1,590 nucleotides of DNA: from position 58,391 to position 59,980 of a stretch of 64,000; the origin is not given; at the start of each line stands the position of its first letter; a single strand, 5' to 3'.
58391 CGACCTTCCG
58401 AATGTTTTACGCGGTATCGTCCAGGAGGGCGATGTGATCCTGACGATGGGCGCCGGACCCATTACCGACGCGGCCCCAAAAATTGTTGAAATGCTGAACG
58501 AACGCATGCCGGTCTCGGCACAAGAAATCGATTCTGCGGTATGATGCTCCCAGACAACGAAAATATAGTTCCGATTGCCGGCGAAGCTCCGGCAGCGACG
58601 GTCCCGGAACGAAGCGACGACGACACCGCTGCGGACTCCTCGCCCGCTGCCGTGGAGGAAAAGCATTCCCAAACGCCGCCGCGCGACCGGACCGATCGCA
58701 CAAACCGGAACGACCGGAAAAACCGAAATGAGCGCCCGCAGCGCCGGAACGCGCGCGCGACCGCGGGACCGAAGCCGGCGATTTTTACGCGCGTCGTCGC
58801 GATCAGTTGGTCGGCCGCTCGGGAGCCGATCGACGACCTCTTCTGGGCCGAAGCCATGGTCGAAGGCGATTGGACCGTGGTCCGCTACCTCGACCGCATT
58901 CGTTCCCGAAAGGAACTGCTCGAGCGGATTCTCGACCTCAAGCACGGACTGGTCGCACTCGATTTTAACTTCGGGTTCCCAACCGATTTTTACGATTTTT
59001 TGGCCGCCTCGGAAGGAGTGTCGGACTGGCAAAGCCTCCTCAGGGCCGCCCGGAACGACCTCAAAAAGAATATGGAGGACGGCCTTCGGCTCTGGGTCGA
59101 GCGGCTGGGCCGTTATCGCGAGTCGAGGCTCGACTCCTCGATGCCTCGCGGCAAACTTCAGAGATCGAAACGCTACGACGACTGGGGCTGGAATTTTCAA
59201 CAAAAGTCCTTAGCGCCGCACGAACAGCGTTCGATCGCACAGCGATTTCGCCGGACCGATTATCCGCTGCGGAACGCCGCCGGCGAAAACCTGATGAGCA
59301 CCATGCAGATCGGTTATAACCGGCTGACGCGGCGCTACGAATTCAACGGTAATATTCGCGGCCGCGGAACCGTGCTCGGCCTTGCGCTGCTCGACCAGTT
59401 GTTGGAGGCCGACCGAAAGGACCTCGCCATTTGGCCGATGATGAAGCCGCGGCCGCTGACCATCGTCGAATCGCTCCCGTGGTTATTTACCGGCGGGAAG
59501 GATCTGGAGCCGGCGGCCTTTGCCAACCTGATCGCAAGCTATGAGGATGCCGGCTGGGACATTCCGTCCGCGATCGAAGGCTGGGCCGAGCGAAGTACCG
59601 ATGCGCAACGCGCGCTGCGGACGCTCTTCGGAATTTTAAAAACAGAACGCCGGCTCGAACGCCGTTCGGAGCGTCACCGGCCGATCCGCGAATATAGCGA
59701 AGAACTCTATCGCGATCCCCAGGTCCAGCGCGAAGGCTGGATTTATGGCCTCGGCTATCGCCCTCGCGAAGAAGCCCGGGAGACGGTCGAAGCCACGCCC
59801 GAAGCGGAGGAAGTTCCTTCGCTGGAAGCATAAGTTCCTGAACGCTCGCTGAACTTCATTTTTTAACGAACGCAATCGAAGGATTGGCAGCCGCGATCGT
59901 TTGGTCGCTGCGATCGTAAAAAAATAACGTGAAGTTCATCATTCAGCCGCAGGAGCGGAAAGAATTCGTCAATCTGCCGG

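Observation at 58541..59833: Unknown 430-aa protein occupies the murB/ddl slot of the dcw cluster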

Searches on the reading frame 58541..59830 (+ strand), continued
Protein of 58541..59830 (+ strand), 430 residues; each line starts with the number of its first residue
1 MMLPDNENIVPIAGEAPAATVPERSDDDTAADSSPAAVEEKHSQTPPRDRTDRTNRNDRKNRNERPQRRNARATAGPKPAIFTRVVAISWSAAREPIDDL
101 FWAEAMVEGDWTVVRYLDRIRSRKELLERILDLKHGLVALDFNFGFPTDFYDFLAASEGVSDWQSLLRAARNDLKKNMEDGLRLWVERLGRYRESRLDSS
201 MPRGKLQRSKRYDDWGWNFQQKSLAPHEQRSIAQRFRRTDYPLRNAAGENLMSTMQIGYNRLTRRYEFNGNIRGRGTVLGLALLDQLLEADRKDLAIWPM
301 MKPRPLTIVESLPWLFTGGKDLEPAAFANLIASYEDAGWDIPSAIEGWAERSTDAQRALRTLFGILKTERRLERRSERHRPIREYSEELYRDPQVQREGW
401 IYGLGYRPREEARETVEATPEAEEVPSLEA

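Call 36: find_related_loci(query=A1, collection=genome_contigs, flank=4000)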
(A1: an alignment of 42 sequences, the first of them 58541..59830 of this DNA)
Query A1 (430 aa) in genome_contigs; peptide patterns used: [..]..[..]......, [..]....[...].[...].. (x = any residue, [..] = any of these).
125 stretches matched a pattern; 15 encode a relative of the query (tblastn E <= 1e-3); 15 distinct loci.
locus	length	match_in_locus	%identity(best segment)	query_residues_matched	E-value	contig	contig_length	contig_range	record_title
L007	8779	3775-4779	60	76-410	2e-137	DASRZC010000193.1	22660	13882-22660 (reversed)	MAG TPA_asm: Candidatus Kapaibacterium sp. isolate SMAG_U14065 k141_1465142, whole genome shotgun sequence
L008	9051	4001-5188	53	27-426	4e-134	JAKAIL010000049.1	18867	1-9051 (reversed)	MAG: Bacteroidetes bacterium isolate WY3.bin23 NODE_4856_length_18867_cov_1.506724, whole genome shotgun sequence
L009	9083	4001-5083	57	50-407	2e-133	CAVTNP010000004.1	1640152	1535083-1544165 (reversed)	MAG: Ignavibacteriota bacterium isolate MFD04780.bin.1.195 genome assembly, contig: contig_5995, whole genome shotgun se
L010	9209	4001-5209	52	22-407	7e-133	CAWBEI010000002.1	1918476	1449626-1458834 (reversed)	MAG: Ignavibacteriota bacterium isolate MFD04780.bin.1.147 genome assembly, contig: contig_16205, whole genome shotgun s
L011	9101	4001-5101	54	36-407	2e-132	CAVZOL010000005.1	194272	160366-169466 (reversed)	MAG: Ignavibacteriota bacterium isolate MFD05512.bin.2.5 genome assembly, contig: contig_27884, whole genome shotgun seq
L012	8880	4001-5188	53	24-407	2e-129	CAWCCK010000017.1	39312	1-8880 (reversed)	MAG: Ignavibacteriota bacterium isolate MFD04540.bin.1.132 genome assembly, contig: contig_33405, whole genome shotgun s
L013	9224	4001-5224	48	24-430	1e-122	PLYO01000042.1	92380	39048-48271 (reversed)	MAG: Ignavibacteriae bacterium isolate palsa_1295 73.20120700_P3D.263_contig_42044, whole genome shotgun sequence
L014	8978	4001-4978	57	82-408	1e-115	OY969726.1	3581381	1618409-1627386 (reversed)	MAG: uncultured Bacteroidetes bacterium isolate MFD05502.bin.4.212 genome assembly, chromosome: 1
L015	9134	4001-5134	56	28-411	1e-139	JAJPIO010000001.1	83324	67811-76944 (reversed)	MAG: Bacteroidetes bacterium isolate Centralia_MAG_334 k107_30442412, whole genome shotgun sequence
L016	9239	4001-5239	44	11-425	2e-111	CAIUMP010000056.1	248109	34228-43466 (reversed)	MAG: uncultured Ignavibacteriae bacterium isolate Ki2-D3_bin-1418 genome assembly, contig: bin-1418:56/62, whole genome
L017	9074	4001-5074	49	77-425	1e-106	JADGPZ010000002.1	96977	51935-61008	MAG: Candidatus Kapaibacterium sp. isolate Chersky.7_45 contig-100_1, whole genome shotgun sequence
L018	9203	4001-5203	46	23-424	2e-111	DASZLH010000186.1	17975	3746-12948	MAG TPA_asm: Candidatus Kapaibacterium sp. isolate SMAG_U5859 k141_5119100, whole genome shotgun sequence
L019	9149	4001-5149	39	11-411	2e-93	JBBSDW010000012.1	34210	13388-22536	MAG: Candidatus Kapaibacterium sp. isolate LS1_sbin.25 LS1_sbin.25_K_153263_L_34210_cov_14.3271, whole genome shotgun se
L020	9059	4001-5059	40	84-430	1e-78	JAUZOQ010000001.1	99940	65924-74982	MAG: Bacteroidota bacterium isolate bin140(14d) NELBBIGP_1, whole genome shotgun sequence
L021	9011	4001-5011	53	69-410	1e-113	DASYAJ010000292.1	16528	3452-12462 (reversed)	MAG TPA_asm: Candidatus Kapaibacterium sp. isolate SMAG_U4877 k141_2960595, whole genome shotgun sequence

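Call 38: search_protein_families(library=pfam, proteins=[P0062, P0072, P0078, P0080, P0081, P0082, P0087, P0098, P0107, P0142], max_evalue=0.001)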
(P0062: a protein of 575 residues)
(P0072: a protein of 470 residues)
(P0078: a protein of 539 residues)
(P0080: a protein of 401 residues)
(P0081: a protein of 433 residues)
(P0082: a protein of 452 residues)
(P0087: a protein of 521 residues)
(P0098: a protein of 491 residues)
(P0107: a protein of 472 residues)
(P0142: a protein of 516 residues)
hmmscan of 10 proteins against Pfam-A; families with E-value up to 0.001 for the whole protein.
P0062 (575 aa): 0 families

P0072 (470 aa): 1 family
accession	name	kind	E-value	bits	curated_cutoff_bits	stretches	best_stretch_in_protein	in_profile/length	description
PF13328.12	HD_4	-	1.4e-10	41.6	27.2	1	284-363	1-77/156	HD domain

P0078 (539 aa): 0 families

P0080 (401 aa): 1 family
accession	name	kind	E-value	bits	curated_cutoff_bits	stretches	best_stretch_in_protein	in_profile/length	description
PF12643.12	MazG-like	-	1.7e-14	54.3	27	1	35-118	4-85/85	MazG-like family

P0081 (433 aa): 1 family
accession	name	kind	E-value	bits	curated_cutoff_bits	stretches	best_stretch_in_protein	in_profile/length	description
PF00438.25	S-AdoMet_synt_N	-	2.1e-27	96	33.1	1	307-416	4-98/99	S-adenosylmethionine synthetase, N-terminal domain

P0082 (452 aa): 1 family
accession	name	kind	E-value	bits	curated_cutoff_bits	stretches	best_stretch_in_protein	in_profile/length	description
PF13328.12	HD_4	-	1.6e-14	54.3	27.2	1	12-140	1-137/156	HD domain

P0087 (521 aa): 1 family
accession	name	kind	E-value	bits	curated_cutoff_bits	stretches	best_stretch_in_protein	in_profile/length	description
PF02570.20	CbiC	-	7.3e-69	231.8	22.5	1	320-514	1-194/196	Precorrin-8X methylmutase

P0098 (491 aa): 2 families
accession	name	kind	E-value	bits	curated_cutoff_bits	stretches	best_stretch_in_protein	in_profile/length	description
PF13328.12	HD_4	-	6e-15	55.7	27.2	1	307-417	1-118/156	HD domain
PF01966.28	HD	-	0.0001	23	22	1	328-422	1-115/116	HD domain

P0107 (472 aa): 1 family
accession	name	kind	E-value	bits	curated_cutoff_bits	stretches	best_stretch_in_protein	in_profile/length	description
PF13328.12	HD_4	-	1e-19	71.2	27.2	1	11-145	1-147/156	HD domain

P0142 (516 aa): 3 families
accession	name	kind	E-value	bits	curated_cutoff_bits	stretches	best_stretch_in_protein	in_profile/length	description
PF04002.20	RadC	-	1.4e-35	122.3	22.1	1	393-510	2-119/121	RadC-like JAB domain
PF20582.4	UPF0758_N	-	9.6e-20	70.9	27.1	1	296-369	5-77/77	UPF0758 N-terminal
PF14464.11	Prok-JAB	-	0.00082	19.7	25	0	412-483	32-94/114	Prokaryotic homologs of the JAB domain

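Call 39: find_encoding_contigs(protein=P0061, flank=6000, max_places=3)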
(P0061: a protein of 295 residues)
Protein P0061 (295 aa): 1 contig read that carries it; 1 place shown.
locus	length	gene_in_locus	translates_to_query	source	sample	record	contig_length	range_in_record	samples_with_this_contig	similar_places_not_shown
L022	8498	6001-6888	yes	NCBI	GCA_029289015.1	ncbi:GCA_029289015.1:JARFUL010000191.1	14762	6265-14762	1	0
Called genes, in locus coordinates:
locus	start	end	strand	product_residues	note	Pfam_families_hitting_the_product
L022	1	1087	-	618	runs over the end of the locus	PF01476:LysM (faint)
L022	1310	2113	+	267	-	PF01522:Polysacc_deac_1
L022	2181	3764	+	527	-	PF00389:2-Hacid_dh, PF02826:2-Hacid_dh_C, PF19304:PGDH_inter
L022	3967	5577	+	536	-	PF22113:Mtrc-MtrF_II-IV_dom (faint), PF14522:Cytochrome_C7 (faint), PF14537:Cytochrom_c3_2 (faint), PF11783:Cytochrome_cB (weak)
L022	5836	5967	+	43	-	-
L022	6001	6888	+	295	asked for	-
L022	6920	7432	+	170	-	PF13380:CoA_binding_2, PF13302:Acetyltransf_3 (weak), PF00583:Acetyltransf_1, PF13508:Acetyltransf_7 (weak)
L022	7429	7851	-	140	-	-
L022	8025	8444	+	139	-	PF01894:YjbQ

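Call 45: search_protein_families(library=pfam, alignment_id=A3, max_evalue=0.01)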
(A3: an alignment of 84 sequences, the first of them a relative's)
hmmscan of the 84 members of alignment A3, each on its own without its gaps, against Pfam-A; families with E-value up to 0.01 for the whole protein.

A. member 1, P0061 (295 aa): 0 families

B. families by the number of members that match (of 84 scanned): 4 families
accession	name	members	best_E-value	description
PF04250.19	DUF429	10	3.3e-07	Protein of unknown function (DUF429)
PF07382.16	HC2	1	0.00035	Histone H1-like nucleoprotein HC2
PF14311.12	DUF4379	1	0.0057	Probable Treble clef zinc finger domain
PF08809.16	DUF1799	1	0.0082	Phage related hypothetical protein (DUF1799)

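Call 55: search_protein_families(library=padloc, proteins=[window:58541-59830:+, P0061, P0069], max_evalue=0.1)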
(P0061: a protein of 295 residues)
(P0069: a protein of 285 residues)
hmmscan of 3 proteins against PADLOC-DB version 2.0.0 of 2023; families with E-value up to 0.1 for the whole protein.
window:58541-59830:+ (430 aa): 0 families

P0061 (295 aa): 1 family
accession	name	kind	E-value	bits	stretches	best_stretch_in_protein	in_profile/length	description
PDLC05021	PDC-S44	-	0.0002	19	1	164-290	138-245/257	-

P0069 (285 aa): 0 families

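Call 65: search_solved_structures(query=A3, max_evalue=1)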
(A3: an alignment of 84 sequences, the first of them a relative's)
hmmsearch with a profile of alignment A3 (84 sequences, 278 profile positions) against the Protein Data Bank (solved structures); distinct sequences matched with E-value up to 1: 2.
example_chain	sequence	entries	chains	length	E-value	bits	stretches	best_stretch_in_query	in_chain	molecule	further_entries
6mze_E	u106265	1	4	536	0.22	14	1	165-265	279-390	Protein Stu2p/Alp14p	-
6mzf_E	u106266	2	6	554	0.29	13.6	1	166-265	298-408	Protein Stu2p/Alp14p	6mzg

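Call 78: find_encoding_contigs(protein=P0051, flank=5000, max_places=3)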
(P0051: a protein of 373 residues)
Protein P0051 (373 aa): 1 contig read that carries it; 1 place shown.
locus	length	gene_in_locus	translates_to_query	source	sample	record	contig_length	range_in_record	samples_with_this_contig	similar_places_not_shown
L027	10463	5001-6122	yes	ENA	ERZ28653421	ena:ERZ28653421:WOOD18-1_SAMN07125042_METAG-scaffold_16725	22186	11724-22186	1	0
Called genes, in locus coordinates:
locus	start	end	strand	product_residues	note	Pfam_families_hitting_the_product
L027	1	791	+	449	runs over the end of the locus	PF21377:MurD_N (weak), PF21799:MurD-like_N, PF08245:Mur_ligase_M, PF02875:Mur_ligase_C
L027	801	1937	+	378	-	PF01098:FTSW_RODA_SPOVE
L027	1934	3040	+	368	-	PF03033:Glyco_transf_28, PF04101:Glyco_tran_28_C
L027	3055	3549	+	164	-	-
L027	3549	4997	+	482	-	PF01225:Mur_ligase, PF08245:Mur_ligase_M, PF02875:Mur_ligase_C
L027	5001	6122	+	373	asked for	-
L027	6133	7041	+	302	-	PF01565:FAD_binding_4, PF02873:MurB_C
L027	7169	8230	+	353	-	PF08478:POTRA_1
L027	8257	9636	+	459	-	PF00012:HSP70 (faint), PF06277:EutA (faint), PF11104:PilM_2 (faint), PF14450:FtsA (weak), PF02491:SHS2_FTSA, PF06723:MreB_Mbl, PF14450:FtsA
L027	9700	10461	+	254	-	?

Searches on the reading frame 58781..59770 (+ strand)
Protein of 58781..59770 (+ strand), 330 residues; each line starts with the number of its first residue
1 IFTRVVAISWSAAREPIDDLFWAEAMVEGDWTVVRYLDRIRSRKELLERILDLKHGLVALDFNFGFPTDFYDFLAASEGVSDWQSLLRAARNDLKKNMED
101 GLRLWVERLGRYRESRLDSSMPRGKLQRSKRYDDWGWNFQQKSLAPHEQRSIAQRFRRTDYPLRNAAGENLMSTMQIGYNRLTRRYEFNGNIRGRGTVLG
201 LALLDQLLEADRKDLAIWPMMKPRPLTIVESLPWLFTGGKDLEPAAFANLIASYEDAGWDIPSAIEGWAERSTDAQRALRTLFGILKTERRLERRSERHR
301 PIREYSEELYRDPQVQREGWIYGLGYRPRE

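Call 69: predict_structure(alignment_id=A5)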
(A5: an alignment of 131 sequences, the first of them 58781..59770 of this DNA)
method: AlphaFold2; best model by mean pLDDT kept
length: 330 residues; sequences in the alignment: 131
mean_pLDDT: 91.6   pTM: 0.90
mean pLDDT of the five models: 91.6, 91.6, 91.4, 90.8, 89.5
residues with pLDDT >= 90: 256; 70-90: 49; 50-70: 21; < 50: 4
segments of 3 or more residues with pLDDT < 50: 133-135
pLDDT, mean of each block of 10 residues (from residue 1): 96 94 97 98 98 98 96 97 97 96 96 92 60 51 77 92 86 86 86 89 98 98 98 95 96 97 97 97 97 83 96 96 91
secondary structure, 60 per line:
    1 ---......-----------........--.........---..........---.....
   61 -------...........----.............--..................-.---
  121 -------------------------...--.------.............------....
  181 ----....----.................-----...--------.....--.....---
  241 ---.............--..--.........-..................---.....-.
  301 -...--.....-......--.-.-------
elements in order: E4-9 E21-28 E31-39 H43-52 E56-60 H68-78 H83-95 H98-115 H158-170 E177-180 E185-188 H193-209 E215-217 E226-230 H233-237 H244-256 H263-271 H273-290 H294-298 H307-311 H313-318
